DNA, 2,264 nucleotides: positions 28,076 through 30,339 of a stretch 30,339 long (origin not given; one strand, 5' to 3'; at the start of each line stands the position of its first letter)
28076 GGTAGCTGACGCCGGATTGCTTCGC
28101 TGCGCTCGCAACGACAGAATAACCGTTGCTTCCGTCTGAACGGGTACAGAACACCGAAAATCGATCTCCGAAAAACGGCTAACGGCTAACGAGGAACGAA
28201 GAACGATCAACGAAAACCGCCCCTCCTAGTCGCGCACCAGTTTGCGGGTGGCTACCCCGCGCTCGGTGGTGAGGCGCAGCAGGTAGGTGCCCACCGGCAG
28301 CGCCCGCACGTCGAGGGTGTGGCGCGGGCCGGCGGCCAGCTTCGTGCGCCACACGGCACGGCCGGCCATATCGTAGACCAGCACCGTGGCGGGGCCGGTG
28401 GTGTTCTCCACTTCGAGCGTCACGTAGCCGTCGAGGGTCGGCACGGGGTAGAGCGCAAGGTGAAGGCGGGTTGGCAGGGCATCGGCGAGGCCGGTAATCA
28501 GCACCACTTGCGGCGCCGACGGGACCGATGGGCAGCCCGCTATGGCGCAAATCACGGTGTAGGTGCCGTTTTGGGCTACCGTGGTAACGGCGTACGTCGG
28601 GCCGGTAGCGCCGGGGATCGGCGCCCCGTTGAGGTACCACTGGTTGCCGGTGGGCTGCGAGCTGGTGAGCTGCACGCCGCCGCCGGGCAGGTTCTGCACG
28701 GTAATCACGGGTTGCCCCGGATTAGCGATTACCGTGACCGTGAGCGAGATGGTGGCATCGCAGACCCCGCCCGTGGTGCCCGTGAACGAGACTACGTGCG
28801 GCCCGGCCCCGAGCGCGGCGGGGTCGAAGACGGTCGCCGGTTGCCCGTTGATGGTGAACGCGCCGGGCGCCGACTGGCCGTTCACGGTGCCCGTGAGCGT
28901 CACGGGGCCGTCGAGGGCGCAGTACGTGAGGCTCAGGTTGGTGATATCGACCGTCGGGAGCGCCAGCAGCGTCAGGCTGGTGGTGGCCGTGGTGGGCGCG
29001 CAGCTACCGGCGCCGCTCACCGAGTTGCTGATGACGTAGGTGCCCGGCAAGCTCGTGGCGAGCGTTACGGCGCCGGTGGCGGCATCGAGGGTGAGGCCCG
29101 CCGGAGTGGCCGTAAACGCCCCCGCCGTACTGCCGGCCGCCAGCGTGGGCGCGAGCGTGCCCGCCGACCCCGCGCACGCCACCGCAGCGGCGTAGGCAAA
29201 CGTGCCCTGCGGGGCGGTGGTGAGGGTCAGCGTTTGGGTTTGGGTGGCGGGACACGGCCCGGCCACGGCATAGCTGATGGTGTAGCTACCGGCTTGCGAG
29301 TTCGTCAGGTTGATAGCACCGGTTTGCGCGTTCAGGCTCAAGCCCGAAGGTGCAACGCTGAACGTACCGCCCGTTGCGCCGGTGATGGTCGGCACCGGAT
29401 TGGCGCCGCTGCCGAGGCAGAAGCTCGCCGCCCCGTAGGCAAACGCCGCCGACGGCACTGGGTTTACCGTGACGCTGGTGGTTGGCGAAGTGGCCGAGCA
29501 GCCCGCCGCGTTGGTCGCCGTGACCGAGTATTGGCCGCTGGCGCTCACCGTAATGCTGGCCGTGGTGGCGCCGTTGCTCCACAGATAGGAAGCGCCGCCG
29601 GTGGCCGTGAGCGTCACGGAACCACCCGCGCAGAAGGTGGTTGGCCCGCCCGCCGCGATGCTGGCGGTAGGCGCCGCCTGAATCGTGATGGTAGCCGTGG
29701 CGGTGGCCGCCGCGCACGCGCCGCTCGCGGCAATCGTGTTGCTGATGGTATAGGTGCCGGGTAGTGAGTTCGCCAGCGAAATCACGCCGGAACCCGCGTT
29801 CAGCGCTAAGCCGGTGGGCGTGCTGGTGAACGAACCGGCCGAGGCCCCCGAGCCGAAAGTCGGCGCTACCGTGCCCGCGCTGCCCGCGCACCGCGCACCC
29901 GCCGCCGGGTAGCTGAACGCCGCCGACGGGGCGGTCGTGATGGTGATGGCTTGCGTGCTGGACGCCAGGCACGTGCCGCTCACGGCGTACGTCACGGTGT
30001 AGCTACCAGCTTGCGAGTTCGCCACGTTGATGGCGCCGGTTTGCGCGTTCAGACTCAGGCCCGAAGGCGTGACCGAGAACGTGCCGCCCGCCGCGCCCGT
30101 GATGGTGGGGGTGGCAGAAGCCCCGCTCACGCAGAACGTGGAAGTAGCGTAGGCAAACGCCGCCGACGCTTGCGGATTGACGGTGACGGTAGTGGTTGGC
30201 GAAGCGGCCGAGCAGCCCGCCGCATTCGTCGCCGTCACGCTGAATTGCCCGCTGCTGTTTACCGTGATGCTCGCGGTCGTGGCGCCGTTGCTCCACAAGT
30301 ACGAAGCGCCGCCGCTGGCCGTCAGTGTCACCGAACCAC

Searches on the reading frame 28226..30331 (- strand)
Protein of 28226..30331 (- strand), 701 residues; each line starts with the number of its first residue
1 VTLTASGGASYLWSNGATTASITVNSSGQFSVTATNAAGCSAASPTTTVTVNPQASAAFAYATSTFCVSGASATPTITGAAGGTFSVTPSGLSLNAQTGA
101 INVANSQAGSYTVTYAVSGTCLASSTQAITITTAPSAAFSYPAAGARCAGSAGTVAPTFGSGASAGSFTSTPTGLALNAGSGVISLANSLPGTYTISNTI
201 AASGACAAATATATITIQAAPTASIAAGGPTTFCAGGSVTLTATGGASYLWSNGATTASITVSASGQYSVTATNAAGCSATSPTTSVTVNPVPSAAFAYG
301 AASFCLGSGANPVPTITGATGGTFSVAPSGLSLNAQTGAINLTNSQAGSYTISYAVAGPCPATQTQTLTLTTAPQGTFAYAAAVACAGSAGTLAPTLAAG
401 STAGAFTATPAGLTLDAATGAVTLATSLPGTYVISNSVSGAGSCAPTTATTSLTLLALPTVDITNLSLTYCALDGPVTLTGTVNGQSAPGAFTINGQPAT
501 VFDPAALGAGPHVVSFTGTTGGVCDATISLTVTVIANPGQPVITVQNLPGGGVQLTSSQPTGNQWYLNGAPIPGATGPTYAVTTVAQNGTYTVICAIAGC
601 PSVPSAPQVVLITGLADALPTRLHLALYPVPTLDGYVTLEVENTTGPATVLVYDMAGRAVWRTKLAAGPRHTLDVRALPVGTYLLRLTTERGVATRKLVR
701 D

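Call 57: search_protein_families(library=pfam, proteins=[window:28226-30331:-], max_evalue=0.001)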
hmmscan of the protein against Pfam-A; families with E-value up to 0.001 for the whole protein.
window:28226-30331:- (701 aa): 2 families
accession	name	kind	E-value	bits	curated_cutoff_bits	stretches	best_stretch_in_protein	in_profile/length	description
PF18962.6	Por_Secre_tail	-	1.9e-10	41.3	27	1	627-699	1-74/75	Secretion system C-terminal sorting domain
PF06832.18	BiPBP_C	-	0.00026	21.3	26.8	0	550-594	32-77/90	Penicillin-Binding Protein C-terminus Family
